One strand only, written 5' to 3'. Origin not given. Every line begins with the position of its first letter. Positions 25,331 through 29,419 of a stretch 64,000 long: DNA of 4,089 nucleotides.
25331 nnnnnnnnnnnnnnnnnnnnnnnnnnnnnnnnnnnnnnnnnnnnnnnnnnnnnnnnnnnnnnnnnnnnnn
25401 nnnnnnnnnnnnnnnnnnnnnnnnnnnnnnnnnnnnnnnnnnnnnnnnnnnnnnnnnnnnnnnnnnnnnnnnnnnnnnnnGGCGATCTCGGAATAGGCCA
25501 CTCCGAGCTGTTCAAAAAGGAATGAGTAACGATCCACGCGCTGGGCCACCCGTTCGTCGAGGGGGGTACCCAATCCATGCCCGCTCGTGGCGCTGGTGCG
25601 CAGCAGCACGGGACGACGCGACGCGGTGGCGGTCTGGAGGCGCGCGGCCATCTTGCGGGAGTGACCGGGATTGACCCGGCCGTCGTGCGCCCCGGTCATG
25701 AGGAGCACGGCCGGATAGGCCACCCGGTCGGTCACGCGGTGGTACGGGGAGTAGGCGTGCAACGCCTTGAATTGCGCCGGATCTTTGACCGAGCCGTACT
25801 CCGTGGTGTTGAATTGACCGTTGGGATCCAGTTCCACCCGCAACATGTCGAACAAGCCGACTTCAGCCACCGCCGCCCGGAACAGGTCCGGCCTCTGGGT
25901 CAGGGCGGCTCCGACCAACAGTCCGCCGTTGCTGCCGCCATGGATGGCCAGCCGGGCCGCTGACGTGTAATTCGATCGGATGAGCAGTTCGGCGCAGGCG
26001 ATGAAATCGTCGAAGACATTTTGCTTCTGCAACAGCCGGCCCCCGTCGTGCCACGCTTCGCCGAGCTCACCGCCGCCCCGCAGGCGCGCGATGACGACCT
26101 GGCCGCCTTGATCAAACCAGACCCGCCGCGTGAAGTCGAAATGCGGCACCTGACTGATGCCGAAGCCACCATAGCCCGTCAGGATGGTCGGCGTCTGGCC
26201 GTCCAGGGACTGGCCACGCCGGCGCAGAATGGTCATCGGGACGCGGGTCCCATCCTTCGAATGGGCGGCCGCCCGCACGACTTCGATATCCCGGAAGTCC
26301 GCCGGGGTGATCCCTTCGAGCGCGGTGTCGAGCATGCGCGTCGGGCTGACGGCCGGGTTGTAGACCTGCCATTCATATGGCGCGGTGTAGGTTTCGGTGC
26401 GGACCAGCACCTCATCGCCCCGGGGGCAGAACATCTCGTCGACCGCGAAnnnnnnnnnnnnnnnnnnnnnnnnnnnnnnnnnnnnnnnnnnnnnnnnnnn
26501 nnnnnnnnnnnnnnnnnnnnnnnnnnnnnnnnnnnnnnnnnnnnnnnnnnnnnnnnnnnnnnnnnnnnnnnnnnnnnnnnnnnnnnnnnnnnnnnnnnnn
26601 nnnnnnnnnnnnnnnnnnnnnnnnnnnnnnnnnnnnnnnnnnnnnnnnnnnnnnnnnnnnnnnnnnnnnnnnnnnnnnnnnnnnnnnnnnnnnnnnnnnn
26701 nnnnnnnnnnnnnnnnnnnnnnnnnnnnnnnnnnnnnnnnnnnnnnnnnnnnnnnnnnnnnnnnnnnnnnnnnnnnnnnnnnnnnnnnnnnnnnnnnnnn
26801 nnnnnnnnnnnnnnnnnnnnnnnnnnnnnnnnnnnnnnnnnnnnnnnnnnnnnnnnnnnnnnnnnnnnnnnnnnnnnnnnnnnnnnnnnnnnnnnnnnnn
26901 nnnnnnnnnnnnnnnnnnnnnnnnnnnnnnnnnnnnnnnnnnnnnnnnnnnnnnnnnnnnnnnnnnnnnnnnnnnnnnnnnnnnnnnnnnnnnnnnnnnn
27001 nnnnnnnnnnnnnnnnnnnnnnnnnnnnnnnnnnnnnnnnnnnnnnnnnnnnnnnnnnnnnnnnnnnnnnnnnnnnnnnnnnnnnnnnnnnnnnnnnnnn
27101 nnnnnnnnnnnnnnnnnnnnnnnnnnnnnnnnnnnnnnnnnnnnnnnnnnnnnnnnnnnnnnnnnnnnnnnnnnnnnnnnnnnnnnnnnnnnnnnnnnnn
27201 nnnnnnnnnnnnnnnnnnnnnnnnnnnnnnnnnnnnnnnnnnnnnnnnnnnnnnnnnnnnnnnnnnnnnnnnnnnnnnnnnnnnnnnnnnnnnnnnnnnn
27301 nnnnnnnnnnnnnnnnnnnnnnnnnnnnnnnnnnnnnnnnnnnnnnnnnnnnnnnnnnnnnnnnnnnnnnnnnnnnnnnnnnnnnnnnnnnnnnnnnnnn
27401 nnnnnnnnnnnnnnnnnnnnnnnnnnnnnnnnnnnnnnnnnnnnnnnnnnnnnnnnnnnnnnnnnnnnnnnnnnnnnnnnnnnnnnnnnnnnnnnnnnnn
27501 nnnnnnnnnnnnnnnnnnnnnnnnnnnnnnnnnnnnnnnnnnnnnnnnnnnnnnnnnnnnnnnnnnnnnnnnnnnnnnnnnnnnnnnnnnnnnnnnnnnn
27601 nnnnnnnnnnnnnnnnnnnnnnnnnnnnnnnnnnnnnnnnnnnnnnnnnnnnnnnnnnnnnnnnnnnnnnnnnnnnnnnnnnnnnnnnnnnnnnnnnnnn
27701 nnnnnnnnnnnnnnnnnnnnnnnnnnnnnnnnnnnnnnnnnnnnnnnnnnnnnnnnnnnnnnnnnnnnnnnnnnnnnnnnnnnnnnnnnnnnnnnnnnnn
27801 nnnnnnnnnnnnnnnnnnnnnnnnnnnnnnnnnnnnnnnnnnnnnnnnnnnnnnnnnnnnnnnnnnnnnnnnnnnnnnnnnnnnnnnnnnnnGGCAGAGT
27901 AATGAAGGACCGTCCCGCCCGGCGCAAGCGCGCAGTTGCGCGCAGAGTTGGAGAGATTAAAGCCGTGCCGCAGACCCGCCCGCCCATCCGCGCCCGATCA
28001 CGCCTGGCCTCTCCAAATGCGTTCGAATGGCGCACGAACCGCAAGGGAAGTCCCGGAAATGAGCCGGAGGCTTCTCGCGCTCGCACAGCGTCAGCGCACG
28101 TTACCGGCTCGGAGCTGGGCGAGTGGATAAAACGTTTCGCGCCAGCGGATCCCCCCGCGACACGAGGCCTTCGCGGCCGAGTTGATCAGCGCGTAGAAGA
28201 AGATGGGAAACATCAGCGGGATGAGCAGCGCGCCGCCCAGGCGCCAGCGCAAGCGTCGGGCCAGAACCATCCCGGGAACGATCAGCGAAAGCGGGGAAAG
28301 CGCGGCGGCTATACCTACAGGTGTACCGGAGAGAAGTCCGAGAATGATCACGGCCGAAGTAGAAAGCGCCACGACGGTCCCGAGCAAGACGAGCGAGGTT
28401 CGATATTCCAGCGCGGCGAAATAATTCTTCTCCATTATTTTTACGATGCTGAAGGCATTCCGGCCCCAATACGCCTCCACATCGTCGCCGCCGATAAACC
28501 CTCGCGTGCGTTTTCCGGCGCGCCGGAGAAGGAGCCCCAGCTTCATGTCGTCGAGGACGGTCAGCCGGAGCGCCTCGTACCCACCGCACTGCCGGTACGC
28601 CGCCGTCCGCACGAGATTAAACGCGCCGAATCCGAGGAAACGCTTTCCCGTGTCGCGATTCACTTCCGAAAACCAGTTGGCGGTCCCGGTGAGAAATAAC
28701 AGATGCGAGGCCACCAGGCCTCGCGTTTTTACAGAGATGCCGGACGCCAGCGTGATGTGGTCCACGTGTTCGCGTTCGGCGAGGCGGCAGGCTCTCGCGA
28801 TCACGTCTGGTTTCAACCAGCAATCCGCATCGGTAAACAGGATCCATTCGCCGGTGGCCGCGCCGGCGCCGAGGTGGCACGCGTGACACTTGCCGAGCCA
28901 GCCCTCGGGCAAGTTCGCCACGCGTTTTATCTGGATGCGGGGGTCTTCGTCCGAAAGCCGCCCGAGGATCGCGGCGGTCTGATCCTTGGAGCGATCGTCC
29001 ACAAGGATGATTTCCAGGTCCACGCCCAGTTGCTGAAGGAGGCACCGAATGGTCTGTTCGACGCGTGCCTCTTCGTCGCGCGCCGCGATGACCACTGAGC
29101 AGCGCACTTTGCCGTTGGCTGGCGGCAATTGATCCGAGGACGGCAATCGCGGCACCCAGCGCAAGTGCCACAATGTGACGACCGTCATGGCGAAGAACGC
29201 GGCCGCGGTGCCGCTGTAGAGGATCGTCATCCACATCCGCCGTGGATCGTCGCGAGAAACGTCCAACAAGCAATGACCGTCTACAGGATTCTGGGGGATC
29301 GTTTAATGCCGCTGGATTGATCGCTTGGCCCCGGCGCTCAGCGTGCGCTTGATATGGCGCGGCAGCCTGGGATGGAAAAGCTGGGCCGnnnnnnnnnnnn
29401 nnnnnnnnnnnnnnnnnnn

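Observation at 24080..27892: Unusual single-polypeptide fusion of a prolyl oligopeptidase (S9A) and a PhoD-like phosphatase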

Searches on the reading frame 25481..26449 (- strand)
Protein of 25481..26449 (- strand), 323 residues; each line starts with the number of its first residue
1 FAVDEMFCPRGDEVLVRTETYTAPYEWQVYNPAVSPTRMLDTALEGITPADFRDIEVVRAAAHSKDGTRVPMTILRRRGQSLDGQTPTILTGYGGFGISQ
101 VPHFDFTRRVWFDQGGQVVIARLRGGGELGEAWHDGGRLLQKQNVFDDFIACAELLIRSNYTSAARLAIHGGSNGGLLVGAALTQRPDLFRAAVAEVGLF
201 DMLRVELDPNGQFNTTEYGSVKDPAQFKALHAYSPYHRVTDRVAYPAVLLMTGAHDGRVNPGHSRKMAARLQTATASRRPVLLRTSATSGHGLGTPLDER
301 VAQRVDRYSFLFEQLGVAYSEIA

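Call 36: search_solved_structures(query=window:25481-26449:-, max_evalue=1e-40, show_alignments=5)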
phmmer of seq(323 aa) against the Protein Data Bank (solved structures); distinct sequences matched with E-value up to 1e-40: 43.
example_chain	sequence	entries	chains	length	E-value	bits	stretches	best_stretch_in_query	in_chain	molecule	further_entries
2bkl_A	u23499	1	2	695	2e-81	277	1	22-317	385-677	PROLYL ENDOPEPTIDASE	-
3mun_A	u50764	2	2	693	3.7e-75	256.4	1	59-316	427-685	Prolyl endopeptidase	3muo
3iuj_A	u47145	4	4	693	3.8e-75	256.4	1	59-316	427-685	Prolyl endopeptidase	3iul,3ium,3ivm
1yr2_A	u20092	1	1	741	4.3e-75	256.2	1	19-316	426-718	prolyl oligopeptidase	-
3iun_A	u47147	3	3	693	1.8e-74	254.1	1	59-316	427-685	Prolyl Endopeptidase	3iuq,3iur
6jci_A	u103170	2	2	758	1.9e-71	244.2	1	53-321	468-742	Prolyl endopeptidase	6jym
7vgb_A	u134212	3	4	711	7.4e-70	239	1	48-318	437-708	prolyl oligopeptidase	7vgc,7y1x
3ddu_A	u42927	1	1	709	7.8e-67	229.1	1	34-317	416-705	Prolyl endopeptidase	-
9q5g_A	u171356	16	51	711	8.7e-67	228.9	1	34-317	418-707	Prolyl endopeptidase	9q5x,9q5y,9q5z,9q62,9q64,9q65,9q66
1h2w_A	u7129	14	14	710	2.4e-66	227.5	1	34-316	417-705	PROLYL ENDOPEPTIDASE | PROTEIN (PROLYL OLIGOPEPTIDASE)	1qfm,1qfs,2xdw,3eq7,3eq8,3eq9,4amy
1e5t_A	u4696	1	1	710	2.7e-66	227.3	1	35-316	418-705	PROLYL ENDOPEPTIDASE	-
1vz2_A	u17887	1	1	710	4.3e-66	226.7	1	35-316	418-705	PROLYL ENDOPEPTIDASE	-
1e8m_A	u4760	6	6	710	6.4e-66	226.1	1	34-316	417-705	PROLYL ENDOPEPTIDASE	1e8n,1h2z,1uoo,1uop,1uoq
1h2x_A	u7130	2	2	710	8.8e-66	225.6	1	34-316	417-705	PROLYL ENDOPEPTIDASE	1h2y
1o6g_A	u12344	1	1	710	1.2e-65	225.2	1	34-316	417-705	Prolyl endopeptidase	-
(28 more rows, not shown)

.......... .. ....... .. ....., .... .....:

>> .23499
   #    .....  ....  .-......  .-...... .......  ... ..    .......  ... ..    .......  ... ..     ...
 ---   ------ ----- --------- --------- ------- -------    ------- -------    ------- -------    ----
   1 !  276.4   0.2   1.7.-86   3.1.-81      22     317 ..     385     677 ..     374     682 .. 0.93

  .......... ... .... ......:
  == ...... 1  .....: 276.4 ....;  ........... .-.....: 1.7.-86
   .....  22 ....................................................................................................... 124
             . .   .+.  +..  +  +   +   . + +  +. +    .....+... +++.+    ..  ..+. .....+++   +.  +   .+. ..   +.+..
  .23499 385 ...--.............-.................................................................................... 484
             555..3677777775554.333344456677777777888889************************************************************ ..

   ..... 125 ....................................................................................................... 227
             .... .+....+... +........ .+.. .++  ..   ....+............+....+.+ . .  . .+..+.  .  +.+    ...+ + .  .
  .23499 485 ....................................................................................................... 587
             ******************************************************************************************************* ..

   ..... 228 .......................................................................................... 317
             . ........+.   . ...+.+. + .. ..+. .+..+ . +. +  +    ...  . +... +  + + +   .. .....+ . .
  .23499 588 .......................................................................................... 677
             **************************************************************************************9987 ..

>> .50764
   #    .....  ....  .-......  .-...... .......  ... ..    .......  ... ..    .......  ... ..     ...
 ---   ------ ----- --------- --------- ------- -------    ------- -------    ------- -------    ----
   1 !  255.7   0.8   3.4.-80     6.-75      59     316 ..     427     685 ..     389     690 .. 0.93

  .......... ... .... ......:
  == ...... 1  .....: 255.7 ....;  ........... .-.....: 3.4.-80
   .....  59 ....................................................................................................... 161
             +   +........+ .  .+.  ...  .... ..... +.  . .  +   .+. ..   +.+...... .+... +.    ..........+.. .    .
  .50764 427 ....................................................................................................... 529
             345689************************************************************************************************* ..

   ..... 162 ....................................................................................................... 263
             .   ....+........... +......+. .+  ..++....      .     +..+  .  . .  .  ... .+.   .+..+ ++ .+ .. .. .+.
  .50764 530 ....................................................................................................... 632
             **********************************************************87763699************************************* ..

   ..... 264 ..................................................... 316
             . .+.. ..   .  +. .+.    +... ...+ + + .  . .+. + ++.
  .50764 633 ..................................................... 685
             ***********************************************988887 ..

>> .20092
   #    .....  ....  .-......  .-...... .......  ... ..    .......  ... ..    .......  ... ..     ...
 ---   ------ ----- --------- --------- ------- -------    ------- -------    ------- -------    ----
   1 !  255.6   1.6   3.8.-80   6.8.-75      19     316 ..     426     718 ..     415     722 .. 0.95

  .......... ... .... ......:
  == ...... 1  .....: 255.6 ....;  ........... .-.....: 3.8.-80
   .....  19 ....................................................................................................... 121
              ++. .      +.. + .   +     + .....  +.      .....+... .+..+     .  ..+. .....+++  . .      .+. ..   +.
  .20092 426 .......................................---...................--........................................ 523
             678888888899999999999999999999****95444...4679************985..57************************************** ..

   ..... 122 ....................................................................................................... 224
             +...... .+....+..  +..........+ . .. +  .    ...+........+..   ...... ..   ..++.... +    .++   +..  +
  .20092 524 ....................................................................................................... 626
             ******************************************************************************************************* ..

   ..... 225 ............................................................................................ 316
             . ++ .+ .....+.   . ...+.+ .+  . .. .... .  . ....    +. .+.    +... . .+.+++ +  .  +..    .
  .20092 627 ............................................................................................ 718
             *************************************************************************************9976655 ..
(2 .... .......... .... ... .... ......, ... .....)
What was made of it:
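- On Prolyl oligopeptidase family, MEROPS S9A: 2bkl, 3iuj and 1yr2 all have Trp (call 36).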

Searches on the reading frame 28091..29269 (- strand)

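Call 22: search_protein_families(library=pfam, proteins=[window:28091-29269:-], max_evalue=1)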
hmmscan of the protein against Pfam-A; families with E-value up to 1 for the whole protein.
window:28091-29269:- (392 aa): 7 families
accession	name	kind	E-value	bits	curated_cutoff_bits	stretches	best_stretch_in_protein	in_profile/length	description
PF00535.33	Glycos_transf_2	-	6.6e-25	88.4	23.3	1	58-224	1-157/168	Glycosyl transferase family 2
PF13641.12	Glyco_tranf_2_3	-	1.3e-16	61.8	27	1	56-255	2-201/230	Glycosyltransferase like family 2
PF10111.15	Glyco_tranf_2_2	-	3.1e-10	40.4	27.3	1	58-206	1-149/276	Glycosyltransferase like family 2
PF13506.12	Glyco_transf_21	-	7.1e-10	39.1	21.7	1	125-255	16-144/174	Glycosyl transferase family 21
PF13704.12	Glyco_tranf_2_4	-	2.4e-06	28.4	27.5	1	64-149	1-81/98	Glycosyl transferase family 2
PF13632.12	Glyco_trans_2_3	-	6.9e-05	23.2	27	1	142-314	1-117/198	Glycosyl transferase family group 2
PF11127.14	YgaP-like_TM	-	0.92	10.1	25.3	1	190-236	20-60/66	Inner membrane protein YgaP-like, transmembrane domain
